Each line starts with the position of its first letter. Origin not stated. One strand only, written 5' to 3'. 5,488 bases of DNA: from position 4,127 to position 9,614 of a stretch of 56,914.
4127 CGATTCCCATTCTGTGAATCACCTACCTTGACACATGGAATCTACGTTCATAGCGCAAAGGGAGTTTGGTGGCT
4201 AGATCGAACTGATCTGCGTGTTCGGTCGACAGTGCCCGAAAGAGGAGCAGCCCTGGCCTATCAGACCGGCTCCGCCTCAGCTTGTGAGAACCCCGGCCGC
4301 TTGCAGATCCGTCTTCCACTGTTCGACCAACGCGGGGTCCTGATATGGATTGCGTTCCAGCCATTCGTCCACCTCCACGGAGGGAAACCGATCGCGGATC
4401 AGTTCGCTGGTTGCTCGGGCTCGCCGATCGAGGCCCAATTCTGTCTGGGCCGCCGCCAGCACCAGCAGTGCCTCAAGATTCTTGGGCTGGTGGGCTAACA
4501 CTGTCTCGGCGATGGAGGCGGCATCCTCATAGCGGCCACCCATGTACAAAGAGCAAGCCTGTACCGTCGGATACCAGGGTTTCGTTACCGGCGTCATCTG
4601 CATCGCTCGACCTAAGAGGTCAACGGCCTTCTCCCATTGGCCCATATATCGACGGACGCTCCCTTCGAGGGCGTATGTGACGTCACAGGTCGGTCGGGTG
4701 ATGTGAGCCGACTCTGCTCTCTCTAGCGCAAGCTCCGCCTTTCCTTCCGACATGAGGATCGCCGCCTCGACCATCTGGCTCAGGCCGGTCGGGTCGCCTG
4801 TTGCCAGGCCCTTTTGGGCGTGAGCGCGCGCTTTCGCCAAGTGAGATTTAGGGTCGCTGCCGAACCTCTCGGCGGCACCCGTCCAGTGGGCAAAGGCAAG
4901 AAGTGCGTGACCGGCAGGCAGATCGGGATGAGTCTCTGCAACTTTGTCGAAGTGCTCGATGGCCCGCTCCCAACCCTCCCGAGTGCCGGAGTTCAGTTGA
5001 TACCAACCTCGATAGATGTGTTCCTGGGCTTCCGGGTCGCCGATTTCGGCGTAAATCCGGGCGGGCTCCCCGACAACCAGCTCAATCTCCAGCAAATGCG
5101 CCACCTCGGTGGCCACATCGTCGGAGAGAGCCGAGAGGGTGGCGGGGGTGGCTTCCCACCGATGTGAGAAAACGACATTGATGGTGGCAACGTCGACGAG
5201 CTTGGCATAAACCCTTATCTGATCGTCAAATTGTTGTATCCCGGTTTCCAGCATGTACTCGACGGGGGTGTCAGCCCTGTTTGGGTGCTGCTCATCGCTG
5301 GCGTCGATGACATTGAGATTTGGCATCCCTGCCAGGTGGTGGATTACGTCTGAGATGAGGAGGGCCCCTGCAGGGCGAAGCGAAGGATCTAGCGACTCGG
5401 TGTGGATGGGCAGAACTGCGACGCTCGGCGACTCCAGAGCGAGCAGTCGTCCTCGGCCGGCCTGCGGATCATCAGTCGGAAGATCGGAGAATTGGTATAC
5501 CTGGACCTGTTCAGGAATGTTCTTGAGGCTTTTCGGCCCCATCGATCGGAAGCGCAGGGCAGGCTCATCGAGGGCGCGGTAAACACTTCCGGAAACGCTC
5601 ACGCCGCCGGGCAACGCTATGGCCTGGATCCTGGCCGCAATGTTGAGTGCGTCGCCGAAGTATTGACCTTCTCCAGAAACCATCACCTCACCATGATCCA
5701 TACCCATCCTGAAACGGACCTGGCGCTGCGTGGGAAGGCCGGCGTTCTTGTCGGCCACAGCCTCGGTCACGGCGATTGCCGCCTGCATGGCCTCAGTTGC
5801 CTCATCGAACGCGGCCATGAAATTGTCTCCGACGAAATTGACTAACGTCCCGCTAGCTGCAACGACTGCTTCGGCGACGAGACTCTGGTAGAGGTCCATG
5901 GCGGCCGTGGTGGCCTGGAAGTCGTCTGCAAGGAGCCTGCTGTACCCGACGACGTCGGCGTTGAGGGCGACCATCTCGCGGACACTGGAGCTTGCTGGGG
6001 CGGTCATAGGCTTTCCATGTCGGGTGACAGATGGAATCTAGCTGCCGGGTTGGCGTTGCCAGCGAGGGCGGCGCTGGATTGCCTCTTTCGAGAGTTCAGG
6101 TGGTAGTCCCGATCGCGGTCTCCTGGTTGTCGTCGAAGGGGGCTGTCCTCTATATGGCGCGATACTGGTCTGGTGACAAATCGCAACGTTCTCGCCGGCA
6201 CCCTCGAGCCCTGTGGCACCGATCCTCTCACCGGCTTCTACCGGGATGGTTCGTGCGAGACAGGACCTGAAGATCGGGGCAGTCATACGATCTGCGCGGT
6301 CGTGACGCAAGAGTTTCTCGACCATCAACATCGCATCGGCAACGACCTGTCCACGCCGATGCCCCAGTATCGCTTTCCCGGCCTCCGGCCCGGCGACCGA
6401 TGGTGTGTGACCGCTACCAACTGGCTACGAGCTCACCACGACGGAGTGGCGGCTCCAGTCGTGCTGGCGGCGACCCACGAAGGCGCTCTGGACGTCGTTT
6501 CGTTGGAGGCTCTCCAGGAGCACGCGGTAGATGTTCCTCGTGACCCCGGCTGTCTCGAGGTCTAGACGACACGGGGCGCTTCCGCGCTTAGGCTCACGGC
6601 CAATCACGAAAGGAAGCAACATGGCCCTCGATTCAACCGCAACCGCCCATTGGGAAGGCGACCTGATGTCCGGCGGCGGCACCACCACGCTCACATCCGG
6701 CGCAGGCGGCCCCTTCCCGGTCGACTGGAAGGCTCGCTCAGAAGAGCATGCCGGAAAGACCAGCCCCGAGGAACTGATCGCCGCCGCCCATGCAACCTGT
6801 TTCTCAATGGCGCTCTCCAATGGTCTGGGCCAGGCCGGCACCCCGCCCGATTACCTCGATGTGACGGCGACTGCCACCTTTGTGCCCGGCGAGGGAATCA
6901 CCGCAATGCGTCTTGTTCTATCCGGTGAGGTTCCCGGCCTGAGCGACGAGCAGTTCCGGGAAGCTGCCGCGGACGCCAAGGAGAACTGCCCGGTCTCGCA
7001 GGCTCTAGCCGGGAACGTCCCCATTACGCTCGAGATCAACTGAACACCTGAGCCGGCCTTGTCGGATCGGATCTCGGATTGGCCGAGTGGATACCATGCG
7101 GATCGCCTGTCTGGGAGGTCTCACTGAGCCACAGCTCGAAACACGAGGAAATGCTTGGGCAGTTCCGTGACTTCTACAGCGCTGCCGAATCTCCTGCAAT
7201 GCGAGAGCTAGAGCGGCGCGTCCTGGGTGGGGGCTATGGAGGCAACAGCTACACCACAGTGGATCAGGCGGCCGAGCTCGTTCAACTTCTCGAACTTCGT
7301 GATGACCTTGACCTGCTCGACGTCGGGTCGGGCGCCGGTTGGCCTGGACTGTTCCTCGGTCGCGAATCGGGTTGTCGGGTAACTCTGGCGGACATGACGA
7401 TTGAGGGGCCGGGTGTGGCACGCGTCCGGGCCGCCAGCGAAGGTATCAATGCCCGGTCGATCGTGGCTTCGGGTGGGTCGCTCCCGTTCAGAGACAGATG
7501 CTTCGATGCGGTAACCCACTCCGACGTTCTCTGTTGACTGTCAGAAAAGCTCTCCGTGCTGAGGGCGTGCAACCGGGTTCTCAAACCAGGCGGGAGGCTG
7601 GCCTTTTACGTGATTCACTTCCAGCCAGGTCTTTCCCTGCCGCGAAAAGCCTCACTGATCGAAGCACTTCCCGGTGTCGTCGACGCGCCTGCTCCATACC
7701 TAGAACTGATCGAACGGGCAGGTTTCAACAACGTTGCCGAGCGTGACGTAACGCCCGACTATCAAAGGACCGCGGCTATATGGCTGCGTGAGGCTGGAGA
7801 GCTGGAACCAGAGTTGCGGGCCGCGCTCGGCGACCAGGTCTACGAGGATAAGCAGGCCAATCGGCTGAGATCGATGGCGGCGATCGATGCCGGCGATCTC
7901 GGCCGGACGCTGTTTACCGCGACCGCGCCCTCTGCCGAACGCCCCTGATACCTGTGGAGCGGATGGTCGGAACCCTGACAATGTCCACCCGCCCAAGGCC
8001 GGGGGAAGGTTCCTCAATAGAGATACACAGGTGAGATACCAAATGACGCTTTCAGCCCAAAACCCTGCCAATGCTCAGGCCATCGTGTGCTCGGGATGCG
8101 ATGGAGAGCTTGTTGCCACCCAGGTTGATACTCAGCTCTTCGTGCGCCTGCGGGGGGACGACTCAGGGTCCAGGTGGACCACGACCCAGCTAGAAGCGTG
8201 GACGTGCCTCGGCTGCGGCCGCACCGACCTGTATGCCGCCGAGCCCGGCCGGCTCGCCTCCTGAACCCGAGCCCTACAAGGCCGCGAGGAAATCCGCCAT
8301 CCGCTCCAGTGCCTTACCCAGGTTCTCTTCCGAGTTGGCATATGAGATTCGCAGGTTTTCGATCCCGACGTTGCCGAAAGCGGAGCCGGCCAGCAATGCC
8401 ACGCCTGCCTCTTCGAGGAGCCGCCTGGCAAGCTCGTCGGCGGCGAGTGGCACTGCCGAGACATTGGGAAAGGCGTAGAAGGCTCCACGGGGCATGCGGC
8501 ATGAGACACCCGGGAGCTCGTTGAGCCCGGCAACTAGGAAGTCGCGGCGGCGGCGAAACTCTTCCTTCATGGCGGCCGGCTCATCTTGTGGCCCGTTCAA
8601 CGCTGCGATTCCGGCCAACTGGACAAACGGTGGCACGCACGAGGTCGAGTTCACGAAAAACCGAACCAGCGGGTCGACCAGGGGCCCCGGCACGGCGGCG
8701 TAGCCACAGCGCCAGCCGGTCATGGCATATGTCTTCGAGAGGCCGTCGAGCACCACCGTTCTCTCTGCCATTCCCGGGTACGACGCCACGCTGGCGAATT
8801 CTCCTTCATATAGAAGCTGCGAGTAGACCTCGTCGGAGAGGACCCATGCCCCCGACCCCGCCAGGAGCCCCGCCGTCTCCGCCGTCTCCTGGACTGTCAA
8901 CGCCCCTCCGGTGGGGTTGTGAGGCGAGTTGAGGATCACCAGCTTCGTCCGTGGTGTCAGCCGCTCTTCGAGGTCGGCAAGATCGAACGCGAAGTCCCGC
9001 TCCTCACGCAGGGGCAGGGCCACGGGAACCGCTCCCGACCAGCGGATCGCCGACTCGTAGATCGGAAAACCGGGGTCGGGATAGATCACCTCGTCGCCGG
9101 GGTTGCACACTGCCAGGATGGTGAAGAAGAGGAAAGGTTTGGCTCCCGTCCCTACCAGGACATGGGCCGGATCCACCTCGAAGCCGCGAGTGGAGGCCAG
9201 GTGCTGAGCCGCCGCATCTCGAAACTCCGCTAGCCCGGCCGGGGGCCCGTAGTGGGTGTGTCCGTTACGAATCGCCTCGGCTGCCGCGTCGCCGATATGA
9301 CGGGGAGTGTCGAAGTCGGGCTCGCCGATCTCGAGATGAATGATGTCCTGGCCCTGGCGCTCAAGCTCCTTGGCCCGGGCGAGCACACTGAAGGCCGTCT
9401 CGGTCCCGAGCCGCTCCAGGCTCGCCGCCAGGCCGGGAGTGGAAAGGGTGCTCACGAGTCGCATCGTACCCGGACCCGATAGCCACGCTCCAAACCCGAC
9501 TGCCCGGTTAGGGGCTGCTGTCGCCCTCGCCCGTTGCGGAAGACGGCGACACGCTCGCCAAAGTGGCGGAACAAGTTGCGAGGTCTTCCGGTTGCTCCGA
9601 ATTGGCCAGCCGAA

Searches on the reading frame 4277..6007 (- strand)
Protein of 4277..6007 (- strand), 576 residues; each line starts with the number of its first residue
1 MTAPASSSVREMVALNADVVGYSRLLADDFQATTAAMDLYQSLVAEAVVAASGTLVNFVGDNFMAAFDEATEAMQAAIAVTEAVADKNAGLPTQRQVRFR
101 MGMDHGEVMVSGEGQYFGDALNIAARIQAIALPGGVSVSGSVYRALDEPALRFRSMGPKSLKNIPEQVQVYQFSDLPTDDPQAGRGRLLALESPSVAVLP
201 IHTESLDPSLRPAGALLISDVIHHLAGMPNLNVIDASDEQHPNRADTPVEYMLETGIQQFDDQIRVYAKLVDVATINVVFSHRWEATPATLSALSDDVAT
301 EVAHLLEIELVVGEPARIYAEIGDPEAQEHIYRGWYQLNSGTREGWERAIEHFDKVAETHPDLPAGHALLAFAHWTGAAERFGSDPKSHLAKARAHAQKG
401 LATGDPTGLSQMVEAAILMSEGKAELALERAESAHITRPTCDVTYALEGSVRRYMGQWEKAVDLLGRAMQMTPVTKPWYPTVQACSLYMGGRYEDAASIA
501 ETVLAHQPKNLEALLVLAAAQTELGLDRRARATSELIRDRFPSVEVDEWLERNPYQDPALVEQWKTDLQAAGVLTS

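Call 13: search_protein_families(library=ncbifam, proteins=[window:4277-6007:-], max_evalue=0.00001)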
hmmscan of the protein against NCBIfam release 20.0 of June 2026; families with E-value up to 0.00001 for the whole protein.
window:4277-6007:- (576 aa): 2 families
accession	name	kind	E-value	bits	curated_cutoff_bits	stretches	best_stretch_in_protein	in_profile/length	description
NF058673.1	LipAdnlyCyLipJMY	equivalog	3.1e-12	45.9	800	1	35-172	320-448/449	bifunctional lipase/adenylate cyclase LipJ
TIGR02917.1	PEP_TPR_lipo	equivalog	3.8e-08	31.7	312.2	1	347-523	618-782/899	XrtA/PEP-CTERM system TPR-repeat protein PrsT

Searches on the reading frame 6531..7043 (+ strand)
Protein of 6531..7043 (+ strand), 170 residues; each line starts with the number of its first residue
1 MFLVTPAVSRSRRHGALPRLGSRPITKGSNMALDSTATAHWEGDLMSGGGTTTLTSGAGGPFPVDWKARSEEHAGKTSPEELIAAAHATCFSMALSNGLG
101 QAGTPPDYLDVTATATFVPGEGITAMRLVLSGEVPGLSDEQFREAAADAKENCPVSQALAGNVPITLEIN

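Call 13: search_protein_families(library=ncbifam, proteins=[window:6531-7043:+], max_evalue=0.00001)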
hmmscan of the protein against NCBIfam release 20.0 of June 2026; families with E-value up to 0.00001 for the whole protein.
window:6531-7043:+ (170 aa): 3 families
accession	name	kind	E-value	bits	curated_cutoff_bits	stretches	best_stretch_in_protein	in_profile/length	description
TIGR03562.1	osmo_induc_OsmC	subfamily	2.4e-45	153.9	85.8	1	35-168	2-136/137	OsmC family peroxiredoxin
TIGR03561.1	organ_hyd_perox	subfamily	8.1e-13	48.8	88.85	1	72-168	35-133/134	Ohr family peroxiredoxin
NF052637.1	HydprxOhrVib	equivalog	1.5e-06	28.5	240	1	76-170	42-136/140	organic hydroperoxide reductase Ohr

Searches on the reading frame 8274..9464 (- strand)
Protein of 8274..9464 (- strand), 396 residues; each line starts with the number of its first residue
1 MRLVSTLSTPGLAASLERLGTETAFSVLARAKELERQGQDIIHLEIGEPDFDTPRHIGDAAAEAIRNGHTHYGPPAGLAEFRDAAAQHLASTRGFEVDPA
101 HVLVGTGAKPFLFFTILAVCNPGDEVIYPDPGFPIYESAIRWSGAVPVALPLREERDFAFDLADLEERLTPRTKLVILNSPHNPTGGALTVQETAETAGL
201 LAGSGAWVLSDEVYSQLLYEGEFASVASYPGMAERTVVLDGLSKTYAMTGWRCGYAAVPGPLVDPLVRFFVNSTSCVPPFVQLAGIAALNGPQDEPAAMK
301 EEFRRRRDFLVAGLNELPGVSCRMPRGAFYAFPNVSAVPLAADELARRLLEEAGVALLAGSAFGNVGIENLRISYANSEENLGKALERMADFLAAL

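Call 13: search_protein_families(library=ncbifam, proteins=[window:8274-9464:-], max_evalue=0.00001)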
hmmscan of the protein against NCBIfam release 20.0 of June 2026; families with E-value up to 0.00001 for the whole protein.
window:8274-9464:- (396 aa): 66 families (the best 25 are shown)
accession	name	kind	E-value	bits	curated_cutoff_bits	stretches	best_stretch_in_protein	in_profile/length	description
NF041091.1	asp_aminotase_Arch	equivalog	1.9e-90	303.4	550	1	23-393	11-375/376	aspartate aminotransferase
NF005817.0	PRK07683.1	equivalog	5.7e-89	298.5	575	1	26-394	15-382/387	aminotransferase A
NF005816.0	PRK07682.1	equivalog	5.4e-88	295.2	620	1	33-394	23-384/390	aminotransferase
NF041364.1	GntC_guanitoxin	equivalog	6.1e-88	295.1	415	1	44-392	3-356/356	guanitoxin biosynthesis PLP-dependent (S)-gamma-hydroxy-L-arginine cyclodehydratase GntC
NF004769.0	PRK06107.1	equivalog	7.2e-85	285.2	617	1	12-396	6-401/402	aspartate transaminase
NF006229.0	PRK08361.1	equivalog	4.4e-81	272.9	624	1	36-393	30-388/391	aspartate aminotransferase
NF004770.0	PRK06108.1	subfamily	5.8e-81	272.3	422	1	33-394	30-393/396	pyridoxal phosphate-dependent aminotransferase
NF006230.0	PRK08363.1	equivalog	2.9e-77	260.1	534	1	27-393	18-392/398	alanine aminotransferase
NF004975.0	PRK06348.1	equivalog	1.2e-76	258.2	549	1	24-391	14-381/384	pyridoxal phosphate-dependent aminotransferase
NF006514.0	PRK08960.1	equivalog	6.6e-75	252.3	554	1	25-394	18-386/388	pyridoxal phosphate-dependent aminotransferase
NF005601.0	PRK07337.1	equivalog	5.5e-74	249.6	496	1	12-393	8-392/394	pyridoxal phosphate-dependent aminotransferase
NF006756.0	PRK09276.1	subfamily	4.3e-73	246.5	507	1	30-391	22-384/387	LL-diaminopimelate aminotransferase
TIGR03540.1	DapC_direct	equivalog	2.7e-71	240.5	593.25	1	31-391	21-382/383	LL-diaminopimelate aminotransferase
NF005588.0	PRK07309.1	equivalog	2e-70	237.7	576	1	39-394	30-387/391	pyridoxal phosphate-dependent aminotransferase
NF005855.0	PRK07777.1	equivalog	4.5e-66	223.8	553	1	26-391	16-386/391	pyridoxal phosphate-dependent aminotransferase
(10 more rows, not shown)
